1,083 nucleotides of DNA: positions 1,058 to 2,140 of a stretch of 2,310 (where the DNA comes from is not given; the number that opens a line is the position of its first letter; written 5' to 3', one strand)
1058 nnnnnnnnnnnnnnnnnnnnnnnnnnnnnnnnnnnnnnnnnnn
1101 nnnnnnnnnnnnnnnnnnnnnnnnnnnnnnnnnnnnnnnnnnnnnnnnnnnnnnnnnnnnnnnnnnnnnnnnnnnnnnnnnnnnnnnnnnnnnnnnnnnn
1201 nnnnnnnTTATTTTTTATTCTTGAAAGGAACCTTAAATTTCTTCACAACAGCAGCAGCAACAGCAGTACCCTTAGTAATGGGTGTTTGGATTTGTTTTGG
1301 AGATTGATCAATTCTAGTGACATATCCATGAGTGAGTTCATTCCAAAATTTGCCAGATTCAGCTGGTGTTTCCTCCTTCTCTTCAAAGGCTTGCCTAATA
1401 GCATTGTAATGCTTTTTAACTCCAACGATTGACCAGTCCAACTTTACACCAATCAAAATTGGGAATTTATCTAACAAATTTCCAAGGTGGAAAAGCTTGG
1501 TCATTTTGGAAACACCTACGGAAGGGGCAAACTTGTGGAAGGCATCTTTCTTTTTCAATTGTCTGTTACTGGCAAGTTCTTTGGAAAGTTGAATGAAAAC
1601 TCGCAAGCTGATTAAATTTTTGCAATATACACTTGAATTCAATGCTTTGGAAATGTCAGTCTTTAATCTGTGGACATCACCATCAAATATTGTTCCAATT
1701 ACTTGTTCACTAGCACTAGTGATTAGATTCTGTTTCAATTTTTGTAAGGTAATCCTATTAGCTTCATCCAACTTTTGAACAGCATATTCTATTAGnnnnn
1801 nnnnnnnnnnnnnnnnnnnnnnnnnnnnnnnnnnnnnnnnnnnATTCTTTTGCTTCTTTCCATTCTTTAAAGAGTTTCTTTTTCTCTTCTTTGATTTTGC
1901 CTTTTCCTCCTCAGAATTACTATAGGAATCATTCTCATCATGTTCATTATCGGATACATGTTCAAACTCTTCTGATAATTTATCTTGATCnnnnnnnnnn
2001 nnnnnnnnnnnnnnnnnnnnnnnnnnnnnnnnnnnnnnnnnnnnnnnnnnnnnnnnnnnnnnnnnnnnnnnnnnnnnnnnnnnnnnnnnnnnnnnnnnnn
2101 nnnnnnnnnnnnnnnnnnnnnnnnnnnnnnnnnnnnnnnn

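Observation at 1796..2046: Two introns of the same gene share a near-identical 33-nt core including the 5' splice site (intron duplication or introner-like element)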

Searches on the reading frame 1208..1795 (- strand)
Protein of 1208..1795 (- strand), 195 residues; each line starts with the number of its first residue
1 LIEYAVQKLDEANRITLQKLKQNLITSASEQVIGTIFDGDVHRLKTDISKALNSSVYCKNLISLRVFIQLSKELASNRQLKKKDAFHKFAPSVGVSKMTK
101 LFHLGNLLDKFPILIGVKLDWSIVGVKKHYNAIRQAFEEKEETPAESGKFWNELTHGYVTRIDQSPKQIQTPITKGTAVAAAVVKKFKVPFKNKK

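Call 5: search_protein_families(library=pfam, proteins=[window:1208-1795:-], max_evalue=1)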
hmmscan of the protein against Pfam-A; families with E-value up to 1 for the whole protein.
window:1208-1795:- (195 aa): 2 families
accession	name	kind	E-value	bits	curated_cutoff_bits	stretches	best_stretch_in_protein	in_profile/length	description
PF24620.1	DUF7625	-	0.0063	17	27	1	15-59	21-65/95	Domain of unknown function (DUF7625)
PF21785.3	Bflower_2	-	0.17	12.2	38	1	9-42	20-53/112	5-fold beta-flower protein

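Call 7: find_homologous_proteins(query=window:1208-1795:-)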
Query window:1208-1795:- (195 aa): 1 proteins with E <= 0.001 among 95 candidates.
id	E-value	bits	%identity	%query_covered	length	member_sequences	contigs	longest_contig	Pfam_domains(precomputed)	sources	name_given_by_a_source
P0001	3.9e-121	419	100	100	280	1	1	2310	-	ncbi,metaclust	ncbi:predicted protein, partial [Naegleria gruberi]|metaclust:status=active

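Call 9: find_encoding_contigs(protein=P0001, flank=10000)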
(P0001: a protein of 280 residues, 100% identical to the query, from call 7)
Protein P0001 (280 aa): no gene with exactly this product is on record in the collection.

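Call 17: list_cluster_members(proteins=[P0001, P0002])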
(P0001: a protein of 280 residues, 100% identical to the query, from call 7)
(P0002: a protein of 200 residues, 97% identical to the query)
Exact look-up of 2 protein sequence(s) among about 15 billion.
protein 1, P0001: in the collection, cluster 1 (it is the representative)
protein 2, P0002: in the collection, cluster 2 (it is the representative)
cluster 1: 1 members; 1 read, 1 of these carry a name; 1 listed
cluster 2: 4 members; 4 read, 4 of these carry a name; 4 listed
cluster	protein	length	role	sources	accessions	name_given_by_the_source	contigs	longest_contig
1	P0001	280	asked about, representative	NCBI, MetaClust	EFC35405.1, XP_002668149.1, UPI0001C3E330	predicted protein, partial [Naegleria gruberi] | status=active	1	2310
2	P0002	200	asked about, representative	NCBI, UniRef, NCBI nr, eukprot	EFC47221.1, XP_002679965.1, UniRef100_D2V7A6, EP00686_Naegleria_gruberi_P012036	predicted protein [Naegleria gruberi] | Predicted protein n=1 Tax=Naegleria gruberi TaxID=5762 RepID=D2V7A6_NAEGR | uncharacterized protein NAEGRDRAFT_64726 [Naegleria gruberi]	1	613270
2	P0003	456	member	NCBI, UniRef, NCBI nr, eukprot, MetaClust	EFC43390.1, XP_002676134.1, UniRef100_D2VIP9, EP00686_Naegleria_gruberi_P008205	predicted protein [Naegleria gruberi] | Predicted protein n=1 Tax=Naegleria gruberi TaxID=5762 RepID=D2VIP9_NAEGR | uncharacterized protein NAEGRDRAFT_68753 [Naegleria gruberi]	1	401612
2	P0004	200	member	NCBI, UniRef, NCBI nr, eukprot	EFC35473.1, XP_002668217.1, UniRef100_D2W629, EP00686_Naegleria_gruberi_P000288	predicted protein [Naegleria gruberi] | Predicted protein n=1 Tax=Naegleria gruberi TaxID=5762 RepID=D2W629_NAEGR | uncharacterized protein NAEGRDRAFT_76872 [Naegleria gruberi]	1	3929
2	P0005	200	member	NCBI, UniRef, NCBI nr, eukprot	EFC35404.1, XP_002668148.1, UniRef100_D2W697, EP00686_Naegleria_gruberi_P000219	predicted protein [Naegleria gruberi] | Predicted protein n=1 Tax=Naegleria gruberi TaxID=5762 RepID=D2W697_NAEGR | uncharacterized protein NAEGRDRAFT_76940 [Naegleria gruberi]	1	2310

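Call 19: find_encoding_contigs(protein=P0003, flank=10000)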
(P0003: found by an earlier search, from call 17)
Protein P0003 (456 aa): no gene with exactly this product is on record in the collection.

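Call 35: search_protein_families(library=pfam, proteins=[P0003, P0001], max_evalue=0.1)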
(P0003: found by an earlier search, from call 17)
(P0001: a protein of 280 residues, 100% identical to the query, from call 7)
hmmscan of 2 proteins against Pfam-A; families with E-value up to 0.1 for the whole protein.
P0003 (456 aa): 0 families

P0001 (280 aa): 2 families
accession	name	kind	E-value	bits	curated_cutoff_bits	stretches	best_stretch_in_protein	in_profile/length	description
PF24620.1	DUF7625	-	0.0074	16.7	27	1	91-144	12-65/95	Domain of unknown function (DUF7625)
PF15391.11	DUF4614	-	0.041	14.4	25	1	21-104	6-85/180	Domain of unknown function (DUF4614)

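Call 43: search_protein_representatives(protein=window:1208-1795:-)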
Query: 195 residues. Proteins with E-value up to 0.001 (for the whole library): 3; up to 1e-10: 1; up to 1e-30: 1. The best 3 are listed.
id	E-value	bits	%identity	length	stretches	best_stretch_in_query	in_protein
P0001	1.2e-121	419.4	100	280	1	1-195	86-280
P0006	1.3e-10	57.7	36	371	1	55-168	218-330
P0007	2.0e-09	53.9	32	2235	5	62-103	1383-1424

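Call 44: list_cluster_members(proteins=[P0006, P0007])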
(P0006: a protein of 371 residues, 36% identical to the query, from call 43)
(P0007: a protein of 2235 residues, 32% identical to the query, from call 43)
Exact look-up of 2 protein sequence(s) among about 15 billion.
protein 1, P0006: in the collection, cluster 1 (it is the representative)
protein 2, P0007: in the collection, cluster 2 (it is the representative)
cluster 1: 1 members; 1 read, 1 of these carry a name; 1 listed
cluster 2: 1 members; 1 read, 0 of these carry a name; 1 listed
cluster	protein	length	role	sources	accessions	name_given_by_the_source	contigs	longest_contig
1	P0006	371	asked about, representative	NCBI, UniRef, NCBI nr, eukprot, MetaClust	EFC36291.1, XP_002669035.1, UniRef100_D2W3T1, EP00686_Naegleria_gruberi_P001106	predicted protein [Naegleria gruberi] | Predicted protein n=1 Tax=Naegleria gruberi TaxID=5762 RepID=D2W3T1_NAEGR | uncharacterized protein NAEGRDRAFT_76055 [Naegleria gruberi]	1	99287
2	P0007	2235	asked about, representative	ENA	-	-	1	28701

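Call 45: find_encoding_contigs(protein=P0007, flank=10000)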
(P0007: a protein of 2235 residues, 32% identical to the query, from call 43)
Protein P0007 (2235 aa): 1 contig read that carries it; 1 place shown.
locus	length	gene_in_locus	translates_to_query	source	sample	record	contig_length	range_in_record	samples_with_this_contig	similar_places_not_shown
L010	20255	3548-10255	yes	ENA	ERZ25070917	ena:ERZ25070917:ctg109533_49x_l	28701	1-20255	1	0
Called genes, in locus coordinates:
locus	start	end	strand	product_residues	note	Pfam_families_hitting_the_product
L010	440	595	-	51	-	-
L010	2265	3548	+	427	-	PF24883:NPHP3_N (faint), PF05729:NACHT, PF20720:nSTAND3 (faint)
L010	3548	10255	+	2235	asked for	PF00560:LRR_1 (faint), PF12799:LRR_4 (faint), PF13855:LRR_8 (faint), PF26779:HEAT_NCAPD3_2 (faint), PF25655:Phi6_P8 (faint), PF27087:LRR_TMOD-LMOD, PF13516:LRR_6 (weak), PF27087:LRR_TMOD-LMOD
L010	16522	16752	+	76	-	-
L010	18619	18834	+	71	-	-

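Call 47: find_related_loci(query=P0003, collection=viral_contigs, flank=3000)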
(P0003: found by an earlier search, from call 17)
Query P0003 (456 aa) in viral_contigs; peptide patterns used: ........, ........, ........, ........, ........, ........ (x = any residue, [..] = any of these).
1 stretches matched a pattern, but none encodes a relative of the query by tblastn (E <= 1e-3).

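Call 48: search_solved_structures(query=P0003, max_evalue=1)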
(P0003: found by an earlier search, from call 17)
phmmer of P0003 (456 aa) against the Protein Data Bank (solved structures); distinct sequences matched with E-value up to 1: 1.
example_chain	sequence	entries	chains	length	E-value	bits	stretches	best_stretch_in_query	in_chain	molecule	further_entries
2lqb_A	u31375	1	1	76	0.071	15.4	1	189-252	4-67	Copper-transporting ATPase 2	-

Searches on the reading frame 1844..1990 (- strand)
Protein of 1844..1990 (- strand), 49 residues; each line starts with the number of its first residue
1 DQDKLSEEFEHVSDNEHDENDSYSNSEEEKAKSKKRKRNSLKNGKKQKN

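Call 5: search_protein_families(library=pfam, proteins=[window:1844-1990:-], max_evalue=1)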
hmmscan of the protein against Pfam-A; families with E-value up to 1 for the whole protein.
window:1844-1990:- (49 aa): 0 families
